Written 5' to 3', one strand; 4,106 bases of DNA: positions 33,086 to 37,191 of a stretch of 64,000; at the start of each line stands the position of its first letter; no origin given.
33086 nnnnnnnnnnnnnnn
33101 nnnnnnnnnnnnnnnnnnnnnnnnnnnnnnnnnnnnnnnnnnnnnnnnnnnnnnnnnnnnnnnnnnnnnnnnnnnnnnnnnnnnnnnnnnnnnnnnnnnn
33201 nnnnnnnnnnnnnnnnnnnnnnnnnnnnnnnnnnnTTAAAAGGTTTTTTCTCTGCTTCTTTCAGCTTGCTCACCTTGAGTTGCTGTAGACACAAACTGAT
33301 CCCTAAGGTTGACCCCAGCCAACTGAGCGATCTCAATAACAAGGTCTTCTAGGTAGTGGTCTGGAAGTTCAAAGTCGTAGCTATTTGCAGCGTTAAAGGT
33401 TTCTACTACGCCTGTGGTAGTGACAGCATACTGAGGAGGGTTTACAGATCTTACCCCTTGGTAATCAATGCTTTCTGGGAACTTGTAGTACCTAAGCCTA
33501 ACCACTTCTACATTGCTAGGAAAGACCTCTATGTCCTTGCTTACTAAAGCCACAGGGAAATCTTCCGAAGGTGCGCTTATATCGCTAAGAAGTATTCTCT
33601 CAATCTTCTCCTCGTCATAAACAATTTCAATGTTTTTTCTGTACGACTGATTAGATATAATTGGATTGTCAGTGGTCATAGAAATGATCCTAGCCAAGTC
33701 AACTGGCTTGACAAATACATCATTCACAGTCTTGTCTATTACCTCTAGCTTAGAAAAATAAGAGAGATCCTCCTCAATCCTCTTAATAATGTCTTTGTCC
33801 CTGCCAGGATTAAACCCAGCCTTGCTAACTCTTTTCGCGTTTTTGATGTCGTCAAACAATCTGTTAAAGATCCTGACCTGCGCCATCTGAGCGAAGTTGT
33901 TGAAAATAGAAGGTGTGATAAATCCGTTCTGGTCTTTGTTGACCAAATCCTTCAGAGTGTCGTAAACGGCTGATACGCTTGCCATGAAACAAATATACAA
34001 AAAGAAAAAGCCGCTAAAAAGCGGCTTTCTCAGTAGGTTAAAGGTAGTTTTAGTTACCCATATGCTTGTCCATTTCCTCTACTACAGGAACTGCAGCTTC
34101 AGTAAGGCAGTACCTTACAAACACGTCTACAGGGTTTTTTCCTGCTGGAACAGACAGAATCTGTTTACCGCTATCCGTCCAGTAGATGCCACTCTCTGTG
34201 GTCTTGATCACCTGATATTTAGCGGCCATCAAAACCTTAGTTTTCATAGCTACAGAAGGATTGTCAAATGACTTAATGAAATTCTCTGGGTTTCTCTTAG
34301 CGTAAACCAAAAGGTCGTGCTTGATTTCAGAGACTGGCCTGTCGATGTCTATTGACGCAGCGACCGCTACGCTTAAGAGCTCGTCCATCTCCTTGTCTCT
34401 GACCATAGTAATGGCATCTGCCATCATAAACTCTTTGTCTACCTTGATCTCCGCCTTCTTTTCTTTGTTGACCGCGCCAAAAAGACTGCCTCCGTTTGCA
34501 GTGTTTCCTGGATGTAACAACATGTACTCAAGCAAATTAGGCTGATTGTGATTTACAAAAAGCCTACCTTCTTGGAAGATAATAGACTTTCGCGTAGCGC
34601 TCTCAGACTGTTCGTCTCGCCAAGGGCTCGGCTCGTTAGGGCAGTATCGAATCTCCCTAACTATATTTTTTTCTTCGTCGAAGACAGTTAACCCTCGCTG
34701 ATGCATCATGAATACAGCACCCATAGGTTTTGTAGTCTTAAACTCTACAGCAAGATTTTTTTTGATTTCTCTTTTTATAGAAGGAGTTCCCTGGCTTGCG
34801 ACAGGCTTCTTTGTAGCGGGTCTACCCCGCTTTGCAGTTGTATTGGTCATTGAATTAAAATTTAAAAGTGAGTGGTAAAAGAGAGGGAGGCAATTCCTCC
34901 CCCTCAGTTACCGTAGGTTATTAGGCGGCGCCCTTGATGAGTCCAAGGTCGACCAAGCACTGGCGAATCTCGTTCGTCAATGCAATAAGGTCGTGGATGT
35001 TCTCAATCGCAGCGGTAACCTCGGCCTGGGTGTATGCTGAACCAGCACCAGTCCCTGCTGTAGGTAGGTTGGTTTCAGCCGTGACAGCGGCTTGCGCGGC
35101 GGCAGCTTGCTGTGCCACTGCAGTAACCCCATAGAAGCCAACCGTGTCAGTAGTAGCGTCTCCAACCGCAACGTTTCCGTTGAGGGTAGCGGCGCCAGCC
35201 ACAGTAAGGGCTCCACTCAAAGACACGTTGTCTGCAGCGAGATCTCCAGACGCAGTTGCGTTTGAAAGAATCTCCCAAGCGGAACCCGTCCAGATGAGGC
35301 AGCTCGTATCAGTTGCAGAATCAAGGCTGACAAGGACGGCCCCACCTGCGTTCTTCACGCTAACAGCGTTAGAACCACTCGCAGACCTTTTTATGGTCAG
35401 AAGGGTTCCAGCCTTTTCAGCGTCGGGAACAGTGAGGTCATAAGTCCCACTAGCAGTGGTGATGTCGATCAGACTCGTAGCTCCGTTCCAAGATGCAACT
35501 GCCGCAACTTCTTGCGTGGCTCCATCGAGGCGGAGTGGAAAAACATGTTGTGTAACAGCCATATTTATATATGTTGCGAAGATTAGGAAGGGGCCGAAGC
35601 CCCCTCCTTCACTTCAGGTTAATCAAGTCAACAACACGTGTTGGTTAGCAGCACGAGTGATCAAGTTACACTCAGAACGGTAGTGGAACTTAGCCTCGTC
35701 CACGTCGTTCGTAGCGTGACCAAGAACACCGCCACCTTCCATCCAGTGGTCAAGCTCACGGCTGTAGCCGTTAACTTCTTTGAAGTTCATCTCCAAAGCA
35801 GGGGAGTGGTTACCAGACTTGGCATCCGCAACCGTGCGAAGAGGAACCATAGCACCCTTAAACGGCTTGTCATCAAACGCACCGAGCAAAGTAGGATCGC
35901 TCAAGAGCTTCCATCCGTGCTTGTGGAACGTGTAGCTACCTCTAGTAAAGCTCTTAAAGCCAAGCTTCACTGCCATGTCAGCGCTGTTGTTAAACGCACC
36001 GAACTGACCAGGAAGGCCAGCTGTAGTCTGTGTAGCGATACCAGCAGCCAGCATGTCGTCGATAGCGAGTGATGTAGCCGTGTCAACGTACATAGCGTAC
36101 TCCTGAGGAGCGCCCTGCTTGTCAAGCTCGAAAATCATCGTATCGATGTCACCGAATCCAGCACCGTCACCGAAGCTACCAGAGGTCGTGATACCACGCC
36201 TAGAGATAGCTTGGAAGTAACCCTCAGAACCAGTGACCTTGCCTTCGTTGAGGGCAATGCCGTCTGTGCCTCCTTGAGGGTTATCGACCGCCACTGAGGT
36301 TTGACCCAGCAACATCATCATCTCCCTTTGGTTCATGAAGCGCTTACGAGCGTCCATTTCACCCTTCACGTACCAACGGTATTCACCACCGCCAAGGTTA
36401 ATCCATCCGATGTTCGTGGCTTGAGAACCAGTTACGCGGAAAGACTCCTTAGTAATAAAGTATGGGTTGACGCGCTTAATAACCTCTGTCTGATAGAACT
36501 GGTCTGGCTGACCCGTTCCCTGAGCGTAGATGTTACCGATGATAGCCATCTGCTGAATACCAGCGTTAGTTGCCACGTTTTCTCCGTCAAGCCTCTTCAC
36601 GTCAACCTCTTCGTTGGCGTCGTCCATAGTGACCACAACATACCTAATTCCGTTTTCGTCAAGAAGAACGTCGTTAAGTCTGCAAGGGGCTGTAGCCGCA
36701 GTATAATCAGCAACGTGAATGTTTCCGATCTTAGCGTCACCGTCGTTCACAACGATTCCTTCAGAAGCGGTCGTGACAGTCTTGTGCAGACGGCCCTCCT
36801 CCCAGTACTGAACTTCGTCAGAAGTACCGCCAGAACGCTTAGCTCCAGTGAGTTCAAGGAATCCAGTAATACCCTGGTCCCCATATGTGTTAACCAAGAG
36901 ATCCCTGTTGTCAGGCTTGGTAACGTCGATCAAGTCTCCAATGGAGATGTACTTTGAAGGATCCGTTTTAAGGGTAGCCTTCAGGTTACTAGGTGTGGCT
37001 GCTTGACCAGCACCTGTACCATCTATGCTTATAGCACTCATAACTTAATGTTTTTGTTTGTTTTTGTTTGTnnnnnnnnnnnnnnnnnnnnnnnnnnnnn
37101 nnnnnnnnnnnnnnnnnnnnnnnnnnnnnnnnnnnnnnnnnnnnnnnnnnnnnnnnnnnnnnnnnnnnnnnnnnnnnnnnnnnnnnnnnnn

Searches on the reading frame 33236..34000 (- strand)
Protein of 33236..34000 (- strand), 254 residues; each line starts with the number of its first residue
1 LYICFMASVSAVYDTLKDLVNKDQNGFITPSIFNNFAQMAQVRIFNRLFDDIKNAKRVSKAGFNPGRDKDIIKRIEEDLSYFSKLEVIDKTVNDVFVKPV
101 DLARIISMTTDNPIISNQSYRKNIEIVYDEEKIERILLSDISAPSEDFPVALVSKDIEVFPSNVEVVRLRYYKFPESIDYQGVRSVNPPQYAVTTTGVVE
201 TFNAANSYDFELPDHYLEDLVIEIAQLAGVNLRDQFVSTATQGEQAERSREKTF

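Call 10: search_protein_families(library=phrogs, proteins=[window:33236-34000:-], max_evalue=0.001)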
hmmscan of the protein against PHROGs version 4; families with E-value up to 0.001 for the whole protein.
window:33236-34000:- (254 aa): 1 family
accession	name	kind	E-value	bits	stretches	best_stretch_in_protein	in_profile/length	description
phrog_14543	-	head and packaging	9.8e-35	121.1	1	6-250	2-230/234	virion structural protein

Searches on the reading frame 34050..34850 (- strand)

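Call 10: search_protein_families(library=phrogs, proteins=[window:34050-34850:-], max_evalue=0.001)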
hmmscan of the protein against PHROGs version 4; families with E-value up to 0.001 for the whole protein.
window:34050-34850:- (266 aa): 2 families
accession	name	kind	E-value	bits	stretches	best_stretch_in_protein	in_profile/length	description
phrog_34748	-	unknown function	1.7e-75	255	1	4-263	6-284/285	-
phrog_16922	-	unknown function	1.2e-07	32.1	1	63-242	39-217/310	-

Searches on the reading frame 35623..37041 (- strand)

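Call 10: search_protein_families(library=phrogs, proteins=[window:35623-37041:-], max_evalue=0.001)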
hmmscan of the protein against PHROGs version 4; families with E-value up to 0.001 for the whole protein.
window:35623-37041:- (472 aa): 1 family
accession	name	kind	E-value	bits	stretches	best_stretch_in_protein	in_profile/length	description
phrog_13704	-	head and packaging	1.7e-115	387.3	1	15-471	17-445/452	virion structural protein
